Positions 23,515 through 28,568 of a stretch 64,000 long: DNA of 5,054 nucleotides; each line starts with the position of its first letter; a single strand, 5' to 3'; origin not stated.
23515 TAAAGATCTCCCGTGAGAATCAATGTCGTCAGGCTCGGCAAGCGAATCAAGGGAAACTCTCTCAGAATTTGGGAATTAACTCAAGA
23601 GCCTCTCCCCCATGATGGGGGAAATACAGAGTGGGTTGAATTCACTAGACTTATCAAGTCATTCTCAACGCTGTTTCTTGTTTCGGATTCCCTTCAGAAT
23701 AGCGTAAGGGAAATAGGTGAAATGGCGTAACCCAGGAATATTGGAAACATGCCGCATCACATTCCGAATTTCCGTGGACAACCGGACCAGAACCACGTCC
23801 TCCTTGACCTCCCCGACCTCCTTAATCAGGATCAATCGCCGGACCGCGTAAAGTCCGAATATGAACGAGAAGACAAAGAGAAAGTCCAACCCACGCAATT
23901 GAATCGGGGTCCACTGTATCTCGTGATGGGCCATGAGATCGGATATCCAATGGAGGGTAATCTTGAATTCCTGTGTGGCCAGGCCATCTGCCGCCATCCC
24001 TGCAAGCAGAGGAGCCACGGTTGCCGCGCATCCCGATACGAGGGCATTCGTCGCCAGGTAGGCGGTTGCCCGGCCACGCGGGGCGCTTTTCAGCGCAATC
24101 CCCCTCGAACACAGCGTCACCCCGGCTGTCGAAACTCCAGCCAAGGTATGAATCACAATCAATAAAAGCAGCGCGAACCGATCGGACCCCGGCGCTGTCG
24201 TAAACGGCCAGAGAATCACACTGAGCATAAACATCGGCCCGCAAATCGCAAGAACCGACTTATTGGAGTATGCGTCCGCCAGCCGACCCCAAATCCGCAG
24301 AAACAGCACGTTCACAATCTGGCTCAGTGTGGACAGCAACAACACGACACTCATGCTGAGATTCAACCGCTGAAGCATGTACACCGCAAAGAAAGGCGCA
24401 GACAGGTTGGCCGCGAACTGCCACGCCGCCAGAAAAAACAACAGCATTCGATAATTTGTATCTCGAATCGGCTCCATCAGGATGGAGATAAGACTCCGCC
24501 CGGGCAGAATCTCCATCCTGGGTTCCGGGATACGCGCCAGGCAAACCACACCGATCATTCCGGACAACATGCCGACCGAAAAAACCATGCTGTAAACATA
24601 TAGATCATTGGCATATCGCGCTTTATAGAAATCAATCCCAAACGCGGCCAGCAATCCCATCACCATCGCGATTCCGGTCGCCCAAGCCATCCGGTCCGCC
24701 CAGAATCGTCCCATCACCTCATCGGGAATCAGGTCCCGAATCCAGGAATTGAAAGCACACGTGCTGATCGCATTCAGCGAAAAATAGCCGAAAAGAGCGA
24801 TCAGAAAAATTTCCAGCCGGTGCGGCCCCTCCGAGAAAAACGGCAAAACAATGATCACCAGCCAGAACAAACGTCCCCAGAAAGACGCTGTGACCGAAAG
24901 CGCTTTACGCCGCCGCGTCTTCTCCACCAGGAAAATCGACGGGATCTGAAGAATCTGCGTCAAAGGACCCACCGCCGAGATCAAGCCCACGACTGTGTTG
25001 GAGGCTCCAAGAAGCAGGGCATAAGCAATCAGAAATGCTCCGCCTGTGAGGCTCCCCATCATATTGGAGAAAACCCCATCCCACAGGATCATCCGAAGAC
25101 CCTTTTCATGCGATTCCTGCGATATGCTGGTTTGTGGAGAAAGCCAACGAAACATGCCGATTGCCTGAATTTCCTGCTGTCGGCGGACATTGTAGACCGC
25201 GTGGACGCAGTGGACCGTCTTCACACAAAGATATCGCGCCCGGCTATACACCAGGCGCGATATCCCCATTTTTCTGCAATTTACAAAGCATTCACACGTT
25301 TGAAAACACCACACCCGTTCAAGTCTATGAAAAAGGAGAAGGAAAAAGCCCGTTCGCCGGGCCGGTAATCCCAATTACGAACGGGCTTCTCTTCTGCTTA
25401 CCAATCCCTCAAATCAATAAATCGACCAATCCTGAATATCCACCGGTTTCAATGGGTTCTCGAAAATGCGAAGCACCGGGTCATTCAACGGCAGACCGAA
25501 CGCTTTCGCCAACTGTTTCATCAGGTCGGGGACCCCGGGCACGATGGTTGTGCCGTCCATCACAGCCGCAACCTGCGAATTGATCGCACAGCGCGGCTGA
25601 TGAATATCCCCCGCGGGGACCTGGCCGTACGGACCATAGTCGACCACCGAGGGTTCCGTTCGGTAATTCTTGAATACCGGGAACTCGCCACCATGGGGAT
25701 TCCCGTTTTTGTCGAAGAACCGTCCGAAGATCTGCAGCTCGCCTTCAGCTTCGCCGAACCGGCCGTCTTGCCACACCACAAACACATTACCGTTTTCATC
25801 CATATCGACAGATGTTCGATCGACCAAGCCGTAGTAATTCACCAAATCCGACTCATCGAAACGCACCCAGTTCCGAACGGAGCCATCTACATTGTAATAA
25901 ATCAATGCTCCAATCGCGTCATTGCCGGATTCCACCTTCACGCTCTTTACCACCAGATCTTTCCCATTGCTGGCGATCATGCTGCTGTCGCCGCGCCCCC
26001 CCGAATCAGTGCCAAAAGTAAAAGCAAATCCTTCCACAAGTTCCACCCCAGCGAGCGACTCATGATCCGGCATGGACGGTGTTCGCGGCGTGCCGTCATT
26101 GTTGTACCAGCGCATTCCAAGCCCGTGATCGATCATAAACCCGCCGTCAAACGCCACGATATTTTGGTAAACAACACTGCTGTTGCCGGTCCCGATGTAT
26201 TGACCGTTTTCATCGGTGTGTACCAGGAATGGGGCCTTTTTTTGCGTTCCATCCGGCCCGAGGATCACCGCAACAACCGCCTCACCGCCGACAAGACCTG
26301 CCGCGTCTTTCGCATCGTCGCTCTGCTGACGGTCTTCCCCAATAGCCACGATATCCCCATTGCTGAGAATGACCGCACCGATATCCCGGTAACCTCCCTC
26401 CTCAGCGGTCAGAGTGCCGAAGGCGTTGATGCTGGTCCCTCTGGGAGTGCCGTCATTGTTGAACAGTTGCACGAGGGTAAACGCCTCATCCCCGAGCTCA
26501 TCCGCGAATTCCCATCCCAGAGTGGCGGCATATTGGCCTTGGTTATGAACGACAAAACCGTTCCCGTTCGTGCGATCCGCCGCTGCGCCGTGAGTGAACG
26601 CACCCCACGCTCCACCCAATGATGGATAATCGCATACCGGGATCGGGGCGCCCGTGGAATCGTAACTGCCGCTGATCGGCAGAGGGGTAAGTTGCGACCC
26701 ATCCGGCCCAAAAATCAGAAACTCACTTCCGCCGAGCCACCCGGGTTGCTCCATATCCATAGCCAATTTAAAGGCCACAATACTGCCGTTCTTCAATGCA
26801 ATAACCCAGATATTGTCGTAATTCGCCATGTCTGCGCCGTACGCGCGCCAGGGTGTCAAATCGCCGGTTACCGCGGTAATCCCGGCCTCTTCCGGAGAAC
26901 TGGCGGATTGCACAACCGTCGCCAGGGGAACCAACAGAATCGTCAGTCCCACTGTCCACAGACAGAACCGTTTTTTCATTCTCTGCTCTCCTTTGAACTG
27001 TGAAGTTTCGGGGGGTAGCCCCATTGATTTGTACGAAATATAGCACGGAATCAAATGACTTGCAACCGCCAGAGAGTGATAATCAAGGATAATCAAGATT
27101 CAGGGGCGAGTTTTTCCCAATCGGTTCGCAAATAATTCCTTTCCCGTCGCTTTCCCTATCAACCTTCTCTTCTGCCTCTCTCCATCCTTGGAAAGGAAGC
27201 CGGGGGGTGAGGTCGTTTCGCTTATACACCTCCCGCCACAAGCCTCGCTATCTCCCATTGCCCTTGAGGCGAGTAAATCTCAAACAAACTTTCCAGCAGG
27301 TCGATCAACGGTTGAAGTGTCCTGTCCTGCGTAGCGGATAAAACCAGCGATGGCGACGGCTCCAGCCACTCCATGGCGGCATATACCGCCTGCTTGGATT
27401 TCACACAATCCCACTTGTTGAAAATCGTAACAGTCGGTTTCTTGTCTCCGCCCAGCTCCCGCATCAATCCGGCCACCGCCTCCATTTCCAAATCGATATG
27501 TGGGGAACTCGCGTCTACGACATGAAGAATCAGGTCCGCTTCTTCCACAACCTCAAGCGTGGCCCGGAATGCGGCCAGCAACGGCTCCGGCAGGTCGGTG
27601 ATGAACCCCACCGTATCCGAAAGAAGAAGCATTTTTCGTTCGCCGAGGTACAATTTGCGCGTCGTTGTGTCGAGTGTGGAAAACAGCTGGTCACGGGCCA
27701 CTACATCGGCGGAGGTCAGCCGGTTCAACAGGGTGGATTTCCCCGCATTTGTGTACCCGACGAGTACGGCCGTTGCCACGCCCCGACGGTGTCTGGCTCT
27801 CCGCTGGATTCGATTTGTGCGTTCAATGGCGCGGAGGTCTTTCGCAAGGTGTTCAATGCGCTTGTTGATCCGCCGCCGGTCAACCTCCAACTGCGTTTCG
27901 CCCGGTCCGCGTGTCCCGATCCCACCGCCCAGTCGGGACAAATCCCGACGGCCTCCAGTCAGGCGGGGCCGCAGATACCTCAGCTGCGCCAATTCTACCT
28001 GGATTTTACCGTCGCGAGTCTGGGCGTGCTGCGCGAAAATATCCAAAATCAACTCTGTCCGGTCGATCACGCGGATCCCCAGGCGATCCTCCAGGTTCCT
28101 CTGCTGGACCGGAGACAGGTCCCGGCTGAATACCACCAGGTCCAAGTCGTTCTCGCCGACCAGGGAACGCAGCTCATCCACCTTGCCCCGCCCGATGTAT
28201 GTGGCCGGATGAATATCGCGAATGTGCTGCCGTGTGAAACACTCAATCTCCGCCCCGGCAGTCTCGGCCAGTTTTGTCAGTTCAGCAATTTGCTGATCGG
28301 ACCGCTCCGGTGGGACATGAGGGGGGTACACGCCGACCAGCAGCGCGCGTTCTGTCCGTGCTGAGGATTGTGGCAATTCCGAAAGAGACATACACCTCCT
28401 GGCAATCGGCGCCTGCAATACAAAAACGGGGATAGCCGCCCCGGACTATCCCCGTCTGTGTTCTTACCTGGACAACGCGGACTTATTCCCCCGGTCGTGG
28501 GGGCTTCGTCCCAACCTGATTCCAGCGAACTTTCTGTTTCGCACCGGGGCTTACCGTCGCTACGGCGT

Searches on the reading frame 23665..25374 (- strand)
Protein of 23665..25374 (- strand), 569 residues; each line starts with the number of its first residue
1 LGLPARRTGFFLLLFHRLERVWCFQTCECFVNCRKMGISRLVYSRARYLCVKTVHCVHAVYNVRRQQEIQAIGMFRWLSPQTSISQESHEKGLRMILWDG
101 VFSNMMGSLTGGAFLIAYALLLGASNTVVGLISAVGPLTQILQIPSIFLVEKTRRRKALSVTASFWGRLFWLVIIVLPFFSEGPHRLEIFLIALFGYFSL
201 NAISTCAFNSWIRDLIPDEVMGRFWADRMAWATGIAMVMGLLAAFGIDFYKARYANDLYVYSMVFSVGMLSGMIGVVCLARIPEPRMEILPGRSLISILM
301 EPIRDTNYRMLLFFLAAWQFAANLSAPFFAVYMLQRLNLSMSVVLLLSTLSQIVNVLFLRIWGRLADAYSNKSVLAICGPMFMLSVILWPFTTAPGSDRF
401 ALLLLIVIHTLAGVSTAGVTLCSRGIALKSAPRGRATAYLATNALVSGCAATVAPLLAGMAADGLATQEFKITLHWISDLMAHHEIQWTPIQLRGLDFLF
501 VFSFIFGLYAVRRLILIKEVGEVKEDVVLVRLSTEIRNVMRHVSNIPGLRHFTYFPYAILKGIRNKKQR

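Call 54: search_protein_families(library=pfam, proteins=[window:23665-25374:-], max_evalue=0.001)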
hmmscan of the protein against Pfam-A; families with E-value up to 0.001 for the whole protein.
window:23665-25374:- (569 aa): 1 family
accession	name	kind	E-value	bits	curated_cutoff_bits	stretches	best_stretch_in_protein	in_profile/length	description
PF07690.21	MFS_1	-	6.3e-11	42.2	33.4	1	319-463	9-146/347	Major Facilitator Superfamily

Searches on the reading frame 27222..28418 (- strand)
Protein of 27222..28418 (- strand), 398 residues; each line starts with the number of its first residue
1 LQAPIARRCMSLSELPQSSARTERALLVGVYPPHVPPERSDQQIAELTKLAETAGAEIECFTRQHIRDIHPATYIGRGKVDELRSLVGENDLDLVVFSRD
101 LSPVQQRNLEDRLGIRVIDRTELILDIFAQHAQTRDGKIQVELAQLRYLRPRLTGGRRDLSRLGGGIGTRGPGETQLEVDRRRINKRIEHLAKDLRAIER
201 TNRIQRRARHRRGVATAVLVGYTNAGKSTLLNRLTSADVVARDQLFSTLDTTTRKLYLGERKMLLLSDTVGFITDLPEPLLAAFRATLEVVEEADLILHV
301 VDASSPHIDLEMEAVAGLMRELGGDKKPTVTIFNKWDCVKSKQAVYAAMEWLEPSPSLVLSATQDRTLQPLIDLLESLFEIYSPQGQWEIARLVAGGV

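Call 58: search_protein_families(library=pfam, proteins=[window:27222-28418:-], max_evalue=0.00001)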
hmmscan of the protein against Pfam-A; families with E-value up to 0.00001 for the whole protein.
window:27222-28418:- (398 aa): 4 families
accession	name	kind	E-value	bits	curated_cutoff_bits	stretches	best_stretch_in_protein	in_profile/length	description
PF13167.11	GTP-bdg_N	-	1.5e-31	109.2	25.4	1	42-129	2-89/89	GTP-binding GTPase N-terminal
PF16360.10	GTP-bdg_M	-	3.7e-29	101.5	29.5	1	131-209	1-79/79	GTP-binding GTPase Middle Region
PF01926.29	MMR_HSR1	-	9.4e-21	74.5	21.9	1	217-335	2-113/113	50S ribosome-binding GTPase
PF00350.29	Dynamin_N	-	4.9e-06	27.1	27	0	218-248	2-32/168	Dynamin family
